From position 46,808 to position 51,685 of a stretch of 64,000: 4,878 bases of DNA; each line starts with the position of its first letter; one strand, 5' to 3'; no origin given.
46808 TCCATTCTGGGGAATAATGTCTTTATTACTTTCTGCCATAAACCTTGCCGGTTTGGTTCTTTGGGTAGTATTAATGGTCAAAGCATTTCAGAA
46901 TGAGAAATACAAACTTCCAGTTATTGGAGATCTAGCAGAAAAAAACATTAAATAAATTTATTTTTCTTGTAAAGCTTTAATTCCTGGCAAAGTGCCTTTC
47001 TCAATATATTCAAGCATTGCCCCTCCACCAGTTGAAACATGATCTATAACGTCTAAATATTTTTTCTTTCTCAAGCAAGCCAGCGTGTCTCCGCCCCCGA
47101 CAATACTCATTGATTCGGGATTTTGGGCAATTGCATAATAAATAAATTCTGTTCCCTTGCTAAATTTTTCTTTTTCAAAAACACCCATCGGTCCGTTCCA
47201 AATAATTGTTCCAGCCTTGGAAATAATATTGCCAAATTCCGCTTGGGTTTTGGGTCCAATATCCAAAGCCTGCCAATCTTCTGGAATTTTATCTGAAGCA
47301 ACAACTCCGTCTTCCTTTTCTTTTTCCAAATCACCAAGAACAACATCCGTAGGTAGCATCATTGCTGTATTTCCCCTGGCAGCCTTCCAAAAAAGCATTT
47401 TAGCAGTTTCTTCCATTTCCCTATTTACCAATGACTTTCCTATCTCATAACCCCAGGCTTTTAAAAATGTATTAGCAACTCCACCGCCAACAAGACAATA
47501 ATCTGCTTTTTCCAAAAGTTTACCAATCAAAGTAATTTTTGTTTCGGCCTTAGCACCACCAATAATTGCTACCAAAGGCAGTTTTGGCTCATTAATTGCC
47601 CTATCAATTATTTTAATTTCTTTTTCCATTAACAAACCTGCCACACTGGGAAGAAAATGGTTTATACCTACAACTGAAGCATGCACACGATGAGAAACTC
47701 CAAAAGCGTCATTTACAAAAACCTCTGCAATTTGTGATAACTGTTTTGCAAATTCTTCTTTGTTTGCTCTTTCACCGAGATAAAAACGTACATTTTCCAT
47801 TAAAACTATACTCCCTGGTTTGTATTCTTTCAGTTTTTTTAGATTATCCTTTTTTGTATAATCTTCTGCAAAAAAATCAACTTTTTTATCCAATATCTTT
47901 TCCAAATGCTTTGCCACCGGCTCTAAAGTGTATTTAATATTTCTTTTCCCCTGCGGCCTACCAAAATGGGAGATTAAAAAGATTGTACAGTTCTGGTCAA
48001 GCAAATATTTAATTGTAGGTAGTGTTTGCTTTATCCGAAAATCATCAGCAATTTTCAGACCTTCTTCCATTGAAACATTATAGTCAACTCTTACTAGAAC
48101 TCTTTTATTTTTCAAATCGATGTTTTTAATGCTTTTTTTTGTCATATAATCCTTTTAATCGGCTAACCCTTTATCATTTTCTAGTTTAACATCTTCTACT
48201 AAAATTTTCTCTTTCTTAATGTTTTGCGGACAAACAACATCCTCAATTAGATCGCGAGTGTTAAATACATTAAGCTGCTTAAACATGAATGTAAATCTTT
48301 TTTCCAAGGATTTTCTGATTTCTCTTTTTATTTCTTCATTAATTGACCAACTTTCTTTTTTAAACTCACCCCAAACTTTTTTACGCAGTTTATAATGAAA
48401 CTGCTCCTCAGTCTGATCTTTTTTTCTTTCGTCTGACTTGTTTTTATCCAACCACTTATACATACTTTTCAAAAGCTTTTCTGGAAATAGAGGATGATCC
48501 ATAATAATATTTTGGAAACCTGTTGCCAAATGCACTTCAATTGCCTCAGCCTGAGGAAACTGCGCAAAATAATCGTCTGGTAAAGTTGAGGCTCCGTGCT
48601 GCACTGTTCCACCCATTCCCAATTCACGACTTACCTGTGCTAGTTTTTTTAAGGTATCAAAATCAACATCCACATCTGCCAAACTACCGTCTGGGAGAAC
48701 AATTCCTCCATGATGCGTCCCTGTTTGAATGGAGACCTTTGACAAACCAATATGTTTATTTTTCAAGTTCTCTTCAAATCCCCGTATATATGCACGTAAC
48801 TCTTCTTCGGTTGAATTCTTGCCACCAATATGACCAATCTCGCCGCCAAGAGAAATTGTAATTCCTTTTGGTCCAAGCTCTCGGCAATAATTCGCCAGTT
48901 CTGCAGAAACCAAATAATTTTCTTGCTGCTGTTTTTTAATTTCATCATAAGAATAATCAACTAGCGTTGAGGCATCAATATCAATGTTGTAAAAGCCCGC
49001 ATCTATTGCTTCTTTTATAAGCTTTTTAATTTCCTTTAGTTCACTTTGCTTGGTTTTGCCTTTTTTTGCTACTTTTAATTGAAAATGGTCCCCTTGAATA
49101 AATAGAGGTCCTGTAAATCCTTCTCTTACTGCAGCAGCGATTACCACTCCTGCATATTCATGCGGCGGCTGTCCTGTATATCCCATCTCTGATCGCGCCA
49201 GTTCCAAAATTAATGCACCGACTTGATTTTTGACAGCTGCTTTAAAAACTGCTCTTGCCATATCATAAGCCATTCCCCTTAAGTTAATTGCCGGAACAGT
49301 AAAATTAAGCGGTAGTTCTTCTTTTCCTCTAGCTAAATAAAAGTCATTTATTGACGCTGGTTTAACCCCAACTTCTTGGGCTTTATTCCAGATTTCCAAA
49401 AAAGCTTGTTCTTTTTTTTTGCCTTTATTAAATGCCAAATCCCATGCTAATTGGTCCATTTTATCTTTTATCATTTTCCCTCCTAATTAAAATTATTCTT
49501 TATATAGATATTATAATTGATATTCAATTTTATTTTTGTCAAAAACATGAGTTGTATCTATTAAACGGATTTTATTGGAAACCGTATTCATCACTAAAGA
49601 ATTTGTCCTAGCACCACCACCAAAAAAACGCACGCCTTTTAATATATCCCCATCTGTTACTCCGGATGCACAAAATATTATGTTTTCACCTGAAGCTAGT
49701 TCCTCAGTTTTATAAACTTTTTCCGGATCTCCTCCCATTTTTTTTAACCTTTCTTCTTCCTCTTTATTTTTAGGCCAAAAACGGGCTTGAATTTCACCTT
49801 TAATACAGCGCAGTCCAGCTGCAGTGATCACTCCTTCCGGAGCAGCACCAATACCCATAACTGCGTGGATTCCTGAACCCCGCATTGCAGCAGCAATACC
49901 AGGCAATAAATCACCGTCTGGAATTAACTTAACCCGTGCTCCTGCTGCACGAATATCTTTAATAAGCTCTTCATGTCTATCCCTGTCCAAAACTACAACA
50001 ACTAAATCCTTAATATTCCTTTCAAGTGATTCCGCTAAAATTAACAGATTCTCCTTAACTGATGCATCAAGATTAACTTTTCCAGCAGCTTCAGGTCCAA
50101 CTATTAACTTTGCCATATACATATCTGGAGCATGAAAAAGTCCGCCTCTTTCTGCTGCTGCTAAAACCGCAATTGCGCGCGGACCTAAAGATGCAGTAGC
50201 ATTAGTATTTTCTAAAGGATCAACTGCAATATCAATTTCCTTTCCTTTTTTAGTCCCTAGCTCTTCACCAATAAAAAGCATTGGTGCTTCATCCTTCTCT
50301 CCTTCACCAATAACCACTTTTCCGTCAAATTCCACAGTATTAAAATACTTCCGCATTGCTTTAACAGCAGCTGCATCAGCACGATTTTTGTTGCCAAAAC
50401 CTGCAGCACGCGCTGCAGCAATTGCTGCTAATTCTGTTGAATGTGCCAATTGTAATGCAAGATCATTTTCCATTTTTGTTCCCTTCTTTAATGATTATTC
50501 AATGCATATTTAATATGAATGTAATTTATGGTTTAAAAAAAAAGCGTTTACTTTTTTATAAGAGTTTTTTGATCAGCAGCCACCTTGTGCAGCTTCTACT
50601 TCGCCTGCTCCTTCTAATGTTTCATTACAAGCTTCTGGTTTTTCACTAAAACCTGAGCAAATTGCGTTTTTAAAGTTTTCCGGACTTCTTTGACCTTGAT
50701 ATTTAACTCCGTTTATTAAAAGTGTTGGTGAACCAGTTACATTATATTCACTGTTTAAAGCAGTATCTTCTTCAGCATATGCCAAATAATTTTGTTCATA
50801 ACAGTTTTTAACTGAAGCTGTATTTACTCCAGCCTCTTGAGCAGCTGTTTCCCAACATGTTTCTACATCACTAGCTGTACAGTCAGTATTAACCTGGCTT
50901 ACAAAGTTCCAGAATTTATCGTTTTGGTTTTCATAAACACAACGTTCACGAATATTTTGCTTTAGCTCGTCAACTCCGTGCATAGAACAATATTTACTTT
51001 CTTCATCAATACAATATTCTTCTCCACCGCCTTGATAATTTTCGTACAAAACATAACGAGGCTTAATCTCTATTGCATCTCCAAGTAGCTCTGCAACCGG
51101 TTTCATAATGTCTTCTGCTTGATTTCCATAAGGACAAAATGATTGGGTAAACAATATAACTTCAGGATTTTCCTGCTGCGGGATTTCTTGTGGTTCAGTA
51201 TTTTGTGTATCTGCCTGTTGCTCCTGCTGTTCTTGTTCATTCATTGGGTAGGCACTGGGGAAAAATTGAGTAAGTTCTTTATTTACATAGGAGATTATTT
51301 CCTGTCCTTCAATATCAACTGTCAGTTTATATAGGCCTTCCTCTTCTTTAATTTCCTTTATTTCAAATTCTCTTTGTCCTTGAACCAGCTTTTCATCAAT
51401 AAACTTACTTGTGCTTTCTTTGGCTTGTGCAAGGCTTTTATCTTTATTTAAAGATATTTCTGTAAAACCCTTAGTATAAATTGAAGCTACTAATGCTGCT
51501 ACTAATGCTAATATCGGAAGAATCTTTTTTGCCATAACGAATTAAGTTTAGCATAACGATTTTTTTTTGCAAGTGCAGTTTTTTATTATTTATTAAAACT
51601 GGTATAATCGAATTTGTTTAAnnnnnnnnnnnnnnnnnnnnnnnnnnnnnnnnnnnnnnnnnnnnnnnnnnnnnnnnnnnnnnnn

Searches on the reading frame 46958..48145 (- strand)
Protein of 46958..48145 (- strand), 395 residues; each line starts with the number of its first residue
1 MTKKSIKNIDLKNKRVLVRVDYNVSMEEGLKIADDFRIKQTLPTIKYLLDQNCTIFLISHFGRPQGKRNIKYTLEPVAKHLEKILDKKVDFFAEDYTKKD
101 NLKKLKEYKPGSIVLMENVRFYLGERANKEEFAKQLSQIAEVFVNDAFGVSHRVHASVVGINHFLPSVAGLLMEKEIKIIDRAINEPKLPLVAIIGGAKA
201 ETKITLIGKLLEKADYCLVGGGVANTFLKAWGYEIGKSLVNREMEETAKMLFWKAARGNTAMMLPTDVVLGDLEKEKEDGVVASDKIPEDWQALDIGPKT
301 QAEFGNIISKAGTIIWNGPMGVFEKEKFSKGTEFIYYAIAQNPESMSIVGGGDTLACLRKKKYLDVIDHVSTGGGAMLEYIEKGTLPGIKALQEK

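Call 18: search_protein_families(library=pfam, proteins=[window:46958-48145:-], max_evalue=0.01)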
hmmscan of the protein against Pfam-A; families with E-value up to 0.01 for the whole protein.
window:46958-48145:- (395 aa): 1 family
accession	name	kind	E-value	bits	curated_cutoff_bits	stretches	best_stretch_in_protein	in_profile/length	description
PF00162.24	PGK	-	5.1e-139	463.9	27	1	6-382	1-377/379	Phosphoglycerate kinase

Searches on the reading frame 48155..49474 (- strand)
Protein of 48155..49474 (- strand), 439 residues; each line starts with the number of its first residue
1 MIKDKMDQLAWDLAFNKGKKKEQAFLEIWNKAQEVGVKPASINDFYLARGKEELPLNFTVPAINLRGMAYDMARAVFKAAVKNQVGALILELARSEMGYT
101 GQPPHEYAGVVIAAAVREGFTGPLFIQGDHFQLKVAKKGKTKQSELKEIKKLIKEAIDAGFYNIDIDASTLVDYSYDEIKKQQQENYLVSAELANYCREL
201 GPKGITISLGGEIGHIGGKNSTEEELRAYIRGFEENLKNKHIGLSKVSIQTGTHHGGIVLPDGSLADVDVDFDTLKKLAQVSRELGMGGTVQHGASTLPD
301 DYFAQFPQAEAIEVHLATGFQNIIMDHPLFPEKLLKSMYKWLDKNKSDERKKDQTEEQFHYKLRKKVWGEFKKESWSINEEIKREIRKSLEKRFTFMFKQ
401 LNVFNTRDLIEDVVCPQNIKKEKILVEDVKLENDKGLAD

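Call 19: search_protein_families(library=pfam, proteins=[window:48155-49474:-], max_evalue=0.001)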
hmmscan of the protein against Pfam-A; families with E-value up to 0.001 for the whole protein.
window:48155-49474:- (439 aa): 2 families
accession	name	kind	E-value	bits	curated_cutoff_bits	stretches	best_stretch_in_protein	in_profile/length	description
PF01116.26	F_bP_aldolase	-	1.2e-15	58.2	25.5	1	57-336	14-242/277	Fructose-bisphosphate aldolase class-II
PF08013.17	GatZ_KbaZ-like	-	2.2e-07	30.3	26.7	1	97-226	54-185/420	D-tagatose-1,6-bisphosphate aldolase subunit GatZ/KbaZ-like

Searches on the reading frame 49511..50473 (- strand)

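Call 19: search_protein_families(library=pfam, proteins=[window:49511-50473:-], max_evalue=0.001)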
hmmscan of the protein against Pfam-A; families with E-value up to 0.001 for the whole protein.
window:49511-50473:- (320 aa): 1 family
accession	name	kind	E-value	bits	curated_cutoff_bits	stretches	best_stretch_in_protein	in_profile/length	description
PF03320.18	FBPase_glpX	-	5.8e-130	433.1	27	1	4-309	2-307/307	Bacterial fructose-1,6-bisphosphatase, glpX-encoded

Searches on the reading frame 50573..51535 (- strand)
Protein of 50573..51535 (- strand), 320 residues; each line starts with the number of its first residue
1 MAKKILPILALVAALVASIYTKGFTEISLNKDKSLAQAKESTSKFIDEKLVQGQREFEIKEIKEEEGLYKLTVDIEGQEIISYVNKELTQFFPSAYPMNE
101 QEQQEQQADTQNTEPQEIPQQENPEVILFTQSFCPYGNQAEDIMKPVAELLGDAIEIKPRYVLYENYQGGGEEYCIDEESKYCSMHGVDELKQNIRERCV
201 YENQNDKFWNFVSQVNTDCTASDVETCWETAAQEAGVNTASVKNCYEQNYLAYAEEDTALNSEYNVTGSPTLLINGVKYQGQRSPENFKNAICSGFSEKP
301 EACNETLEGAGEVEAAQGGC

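Call 19: search_protein_families(library=pfam, proteins=[window:50573-51535:-], max_evalue=0.001)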
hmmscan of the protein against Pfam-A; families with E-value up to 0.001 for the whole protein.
window:50573-51535:- (320 aa): 3 families
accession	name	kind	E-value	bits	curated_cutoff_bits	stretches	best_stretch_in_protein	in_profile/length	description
PF25011.1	VSR_TRX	-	4.5e-11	43.3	27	1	173-293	70-208/208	Vacuolar sorting receptor thioredoxin-like domain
PF13462.12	Thioredoxin_4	-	5.2e-06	27.2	23.2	1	198-292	70-163/165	Thioredoxin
PF01323.26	DSBA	-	1e-05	25.9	25.6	1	208-292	108-190/191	DSBA-like thioredoxin domain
